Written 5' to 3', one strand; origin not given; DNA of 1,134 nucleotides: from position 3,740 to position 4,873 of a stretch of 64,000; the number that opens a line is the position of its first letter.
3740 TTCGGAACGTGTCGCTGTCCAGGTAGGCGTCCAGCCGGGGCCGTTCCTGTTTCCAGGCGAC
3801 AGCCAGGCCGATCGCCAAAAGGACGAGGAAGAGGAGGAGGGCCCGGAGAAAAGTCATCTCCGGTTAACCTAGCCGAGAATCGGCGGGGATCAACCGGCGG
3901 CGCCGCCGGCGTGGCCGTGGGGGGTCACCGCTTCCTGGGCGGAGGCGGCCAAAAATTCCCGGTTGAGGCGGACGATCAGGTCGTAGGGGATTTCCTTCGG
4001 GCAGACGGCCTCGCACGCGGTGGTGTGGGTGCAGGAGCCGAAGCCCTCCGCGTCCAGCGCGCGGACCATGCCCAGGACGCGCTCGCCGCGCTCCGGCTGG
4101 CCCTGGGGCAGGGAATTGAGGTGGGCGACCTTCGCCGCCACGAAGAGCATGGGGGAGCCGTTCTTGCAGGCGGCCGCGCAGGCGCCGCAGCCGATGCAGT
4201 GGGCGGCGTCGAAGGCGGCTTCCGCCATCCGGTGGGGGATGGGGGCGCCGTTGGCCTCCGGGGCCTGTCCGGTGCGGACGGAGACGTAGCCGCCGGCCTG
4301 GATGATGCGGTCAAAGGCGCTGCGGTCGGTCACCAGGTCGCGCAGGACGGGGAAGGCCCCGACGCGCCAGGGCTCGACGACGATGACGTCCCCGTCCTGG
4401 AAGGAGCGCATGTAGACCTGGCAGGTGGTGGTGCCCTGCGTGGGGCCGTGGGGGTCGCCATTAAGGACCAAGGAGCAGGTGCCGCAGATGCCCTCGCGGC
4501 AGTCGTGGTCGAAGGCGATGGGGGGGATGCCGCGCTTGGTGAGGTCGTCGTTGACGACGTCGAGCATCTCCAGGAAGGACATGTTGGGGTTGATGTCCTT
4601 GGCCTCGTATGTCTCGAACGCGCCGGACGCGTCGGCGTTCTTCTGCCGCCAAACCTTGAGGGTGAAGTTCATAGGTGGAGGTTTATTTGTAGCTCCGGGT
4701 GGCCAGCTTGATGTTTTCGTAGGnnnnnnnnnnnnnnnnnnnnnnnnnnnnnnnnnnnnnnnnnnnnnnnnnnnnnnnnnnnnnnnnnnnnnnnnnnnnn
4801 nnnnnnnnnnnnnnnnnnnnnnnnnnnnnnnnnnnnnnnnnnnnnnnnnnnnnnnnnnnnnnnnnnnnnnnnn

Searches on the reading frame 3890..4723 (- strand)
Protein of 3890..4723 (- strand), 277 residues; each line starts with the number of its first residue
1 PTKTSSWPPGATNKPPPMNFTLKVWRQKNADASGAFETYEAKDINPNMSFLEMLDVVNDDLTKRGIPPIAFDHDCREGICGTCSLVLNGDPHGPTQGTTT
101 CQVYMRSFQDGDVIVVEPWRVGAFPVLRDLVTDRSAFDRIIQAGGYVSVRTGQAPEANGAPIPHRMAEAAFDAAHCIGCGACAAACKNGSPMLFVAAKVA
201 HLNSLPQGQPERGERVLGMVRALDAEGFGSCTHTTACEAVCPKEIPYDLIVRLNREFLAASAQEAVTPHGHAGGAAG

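Call 38: search_protein_families(library=pfam, proteins=[window:3890-4723:-], max_evalue=0.001)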
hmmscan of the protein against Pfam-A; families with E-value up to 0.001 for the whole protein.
window:3890-4723:- (277 aa): 8 families
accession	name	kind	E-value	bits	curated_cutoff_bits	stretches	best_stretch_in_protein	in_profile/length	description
PF13085.11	Fer2_3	-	3.8e-24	85.2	27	1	21-137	1-105/107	2Fe-2S iron-sulfur cluster binding domain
PF13183.11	Fer4_8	-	7.2e-09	36.5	27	1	173-245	2-68/68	4Fe-4S dicluster domain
PF12838.12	Fer4_7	-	4.5e-08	33.9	27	1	175-244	1-51/52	4Fe-4S dicluster domain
PF13187.11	Fer4_9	-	7.8e-05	23.1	27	0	175-244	1-50/52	4Fe-4S dicluster domain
PF13534.11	Fer4_17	-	8.6e-05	23.4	22.2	0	168-189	38-59/61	4Fe-4S dicluster domain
PF00037.32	Fer4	-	0.00013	22.1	21.1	1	171-189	3-21/24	4Fe-4S binding domain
PF00111.32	Fer2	-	0.00029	21.2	21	1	69-105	29-76/77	2Fe-2S iron-sulfur cluster binding domain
PF12797.12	Fer4_2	-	0.00047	20.4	24.5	1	171-187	5-21/22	4Fe-4S binding domain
